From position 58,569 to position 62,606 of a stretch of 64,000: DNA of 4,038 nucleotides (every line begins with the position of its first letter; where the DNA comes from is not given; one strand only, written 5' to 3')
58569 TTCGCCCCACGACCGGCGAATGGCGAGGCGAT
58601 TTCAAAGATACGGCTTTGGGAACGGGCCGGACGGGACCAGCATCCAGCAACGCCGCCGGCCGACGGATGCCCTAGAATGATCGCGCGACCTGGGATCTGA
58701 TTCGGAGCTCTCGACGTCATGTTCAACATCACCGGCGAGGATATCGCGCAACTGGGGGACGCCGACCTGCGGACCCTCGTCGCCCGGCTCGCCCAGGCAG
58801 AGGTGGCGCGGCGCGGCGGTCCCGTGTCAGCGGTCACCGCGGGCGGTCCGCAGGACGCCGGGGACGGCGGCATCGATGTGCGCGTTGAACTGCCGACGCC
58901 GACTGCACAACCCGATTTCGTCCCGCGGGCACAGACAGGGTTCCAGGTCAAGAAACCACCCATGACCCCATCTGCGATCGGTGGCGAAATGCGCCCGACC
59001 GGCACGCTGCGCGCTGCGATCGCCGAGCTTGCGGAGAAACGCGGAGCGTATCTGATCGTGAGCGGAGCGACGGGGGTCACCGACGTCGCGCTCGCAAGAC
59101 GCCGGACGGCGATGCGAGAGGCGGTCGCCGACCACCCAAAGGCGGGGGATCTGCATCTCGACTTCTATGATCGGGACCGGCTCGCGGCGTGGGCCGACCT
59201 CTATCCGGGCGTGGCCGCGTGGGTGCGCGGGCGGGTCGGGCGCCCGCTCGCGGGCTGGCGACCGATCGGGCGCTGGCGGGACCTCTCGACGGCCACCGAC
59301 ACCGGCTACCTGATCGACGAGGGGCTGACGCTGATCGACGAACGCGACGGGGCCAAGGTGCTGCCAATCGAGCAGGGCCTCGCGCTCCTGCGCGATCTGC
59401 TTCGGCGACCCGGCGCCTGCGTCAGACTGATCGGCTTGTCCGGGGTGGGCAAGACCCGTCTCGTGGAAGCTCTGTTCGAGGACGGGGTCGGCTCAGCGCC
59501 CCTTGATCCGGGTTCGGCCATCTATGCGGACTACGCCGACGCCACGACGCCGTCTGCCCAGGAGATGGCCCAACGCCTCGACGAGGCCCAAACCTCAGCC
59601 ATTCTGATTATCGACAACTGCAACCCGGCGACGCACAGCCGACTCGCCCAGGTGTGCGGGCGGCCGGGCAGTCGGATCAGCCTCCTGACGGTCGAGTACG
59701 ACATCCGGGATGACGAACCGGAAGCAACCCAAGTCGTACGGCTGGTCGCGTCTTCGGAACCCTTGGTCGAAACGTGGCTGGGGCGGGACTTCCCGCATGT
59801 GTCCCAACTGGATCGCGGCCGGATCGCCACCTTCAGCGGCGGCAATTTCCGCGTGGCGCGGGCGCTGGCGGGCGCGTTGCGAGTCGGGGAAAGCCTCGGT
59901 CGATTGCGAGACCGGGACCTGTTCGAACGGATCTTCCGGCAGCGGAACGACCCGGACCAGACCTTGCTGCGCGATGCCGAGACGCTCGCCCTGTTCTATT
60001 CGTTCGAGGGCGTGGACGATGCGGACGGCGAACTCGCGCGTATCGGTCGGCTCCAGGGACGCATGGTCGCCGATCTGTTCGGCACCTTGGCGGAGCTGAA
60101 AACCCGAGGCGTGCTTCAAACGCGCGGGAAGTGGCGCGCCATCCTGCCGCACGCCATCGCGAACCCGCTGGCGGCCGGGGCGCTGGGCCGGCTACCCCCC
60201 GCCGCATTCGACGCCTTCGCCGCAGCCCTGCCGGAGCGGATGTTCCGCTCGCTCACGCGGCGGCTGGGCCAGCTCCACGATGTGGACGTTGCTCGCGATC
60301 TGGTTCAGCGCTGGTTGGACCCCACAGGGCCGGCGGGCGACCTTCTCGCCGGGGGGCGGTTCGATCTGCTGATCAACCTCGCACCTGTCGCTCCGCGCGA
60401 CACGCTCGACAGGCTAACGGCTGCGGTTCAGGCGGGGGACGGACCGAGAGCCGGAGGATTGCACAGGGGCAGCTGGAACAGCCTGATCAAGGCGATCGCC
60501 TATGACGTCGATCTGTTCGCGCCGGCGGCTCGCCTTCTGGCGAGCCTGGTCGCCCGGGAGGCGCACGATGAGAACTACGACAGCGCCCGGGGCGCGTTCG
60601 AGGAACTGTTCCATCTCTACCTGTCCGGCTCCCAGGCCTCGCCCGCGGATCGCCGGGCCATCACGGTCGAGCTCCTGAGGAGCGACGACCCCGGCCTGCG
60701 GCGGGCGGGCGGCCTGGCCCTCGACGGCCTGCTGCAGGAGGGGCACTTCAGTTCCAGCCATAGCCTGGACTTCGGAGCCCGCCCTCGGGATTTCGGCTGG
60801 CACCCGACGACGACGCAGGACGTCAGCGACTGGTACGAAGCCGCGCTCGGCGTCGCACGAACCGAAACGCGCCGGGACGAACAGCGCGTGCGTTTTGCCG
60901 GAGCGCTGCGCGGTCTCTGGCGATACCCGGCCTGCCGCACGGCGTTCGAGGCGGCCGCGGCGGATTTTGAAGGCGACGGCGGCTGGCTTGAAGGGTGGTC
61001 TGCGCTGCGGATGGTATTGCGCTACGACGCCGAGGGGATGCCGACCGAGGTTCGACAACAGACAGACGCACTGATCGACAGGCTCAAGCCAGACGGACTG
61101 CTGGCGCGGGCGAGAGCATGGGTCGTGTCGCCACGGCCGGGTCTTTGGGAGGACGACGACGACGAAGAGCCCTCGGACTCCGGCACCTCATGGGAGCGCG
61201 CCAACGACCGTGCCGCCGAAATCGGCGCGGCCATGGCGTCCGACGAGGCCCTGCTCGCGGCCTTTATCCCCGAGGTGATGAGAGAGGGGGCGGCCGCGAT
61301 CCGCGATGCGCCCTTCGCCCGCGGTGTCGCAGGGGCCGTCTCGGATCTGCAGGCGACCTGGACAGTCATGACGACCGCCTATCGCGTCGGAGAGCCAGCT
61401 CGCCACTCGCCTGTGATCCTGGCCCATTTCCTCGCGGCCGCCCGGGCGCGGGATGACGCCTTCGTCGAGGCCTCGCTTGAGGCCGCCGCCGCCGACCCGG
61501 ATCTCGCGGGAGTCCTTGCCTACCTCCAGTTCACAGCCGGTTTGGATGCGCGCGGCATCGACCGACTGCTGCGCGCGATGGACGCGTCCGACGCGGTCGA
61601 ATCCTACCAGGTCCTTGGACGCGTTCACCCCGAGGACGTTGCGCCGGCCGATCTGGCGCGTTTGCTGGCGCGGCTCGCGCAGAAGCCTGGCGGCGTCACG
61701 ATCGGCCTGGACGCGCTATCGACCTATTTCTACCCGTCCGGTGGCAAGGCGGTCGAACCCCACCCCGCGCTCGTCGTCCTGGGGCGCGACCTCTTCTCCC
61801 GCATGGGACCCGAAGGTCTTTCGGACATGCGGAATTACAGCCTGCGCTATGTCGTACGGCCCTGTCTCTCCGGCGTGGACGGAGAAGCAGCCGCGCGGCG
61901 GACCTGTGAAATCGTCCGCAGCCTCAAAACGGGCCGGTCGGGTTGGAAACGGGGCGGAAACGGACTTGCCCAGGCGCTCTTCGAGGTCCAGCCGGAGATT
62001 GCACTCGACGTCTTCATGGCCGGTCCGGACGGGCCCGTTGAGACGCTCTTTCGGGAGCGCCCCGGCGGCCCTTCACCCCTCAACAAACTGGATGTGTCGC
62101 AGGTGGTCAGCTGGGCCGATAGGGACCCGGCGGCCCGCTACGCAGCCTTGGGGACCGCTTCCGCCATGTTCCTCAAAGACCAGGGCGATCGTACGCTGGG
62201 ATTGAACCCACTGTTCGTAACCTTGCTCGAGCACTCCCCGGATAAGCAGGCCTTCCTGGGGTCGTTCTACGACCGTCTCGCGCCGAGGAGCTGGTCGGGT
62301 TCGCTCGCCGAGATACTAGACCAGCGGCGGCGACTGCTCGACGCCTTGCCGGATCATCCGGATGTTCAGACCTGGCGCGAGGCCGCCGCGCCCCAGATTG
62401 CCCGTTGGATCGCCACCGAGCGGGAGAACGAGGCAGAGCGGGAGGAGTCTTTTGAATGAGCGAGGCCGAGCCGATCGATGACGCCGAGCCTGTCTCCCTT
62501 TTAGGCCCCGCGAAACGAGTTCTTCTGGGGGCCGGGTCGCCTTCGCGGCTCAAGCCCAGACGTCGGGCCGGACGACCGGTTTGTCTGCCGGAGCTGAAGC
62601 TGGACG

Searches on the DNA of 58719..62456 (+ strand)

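Call 39: search_dna_similar(query=L032:10001-13774:+, collection=ecoli_genomes, mode=distant, max_rows=8)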
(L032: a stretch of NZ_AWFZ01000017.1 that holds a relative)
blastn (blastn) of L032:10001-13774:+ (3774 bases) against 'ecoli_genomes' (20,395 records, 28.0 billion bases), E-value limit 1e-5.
No match.

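Call 46: search_dna_similar(query=L167:6001-9777:+, collection=ecoli_genomes, mode=distant, max_rows=8)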
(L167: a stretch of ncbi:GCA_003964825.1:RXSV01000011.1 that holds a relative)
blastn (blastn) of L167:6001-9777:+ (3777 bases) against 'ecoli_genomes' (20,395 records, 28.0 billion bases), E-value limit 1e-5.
No match.
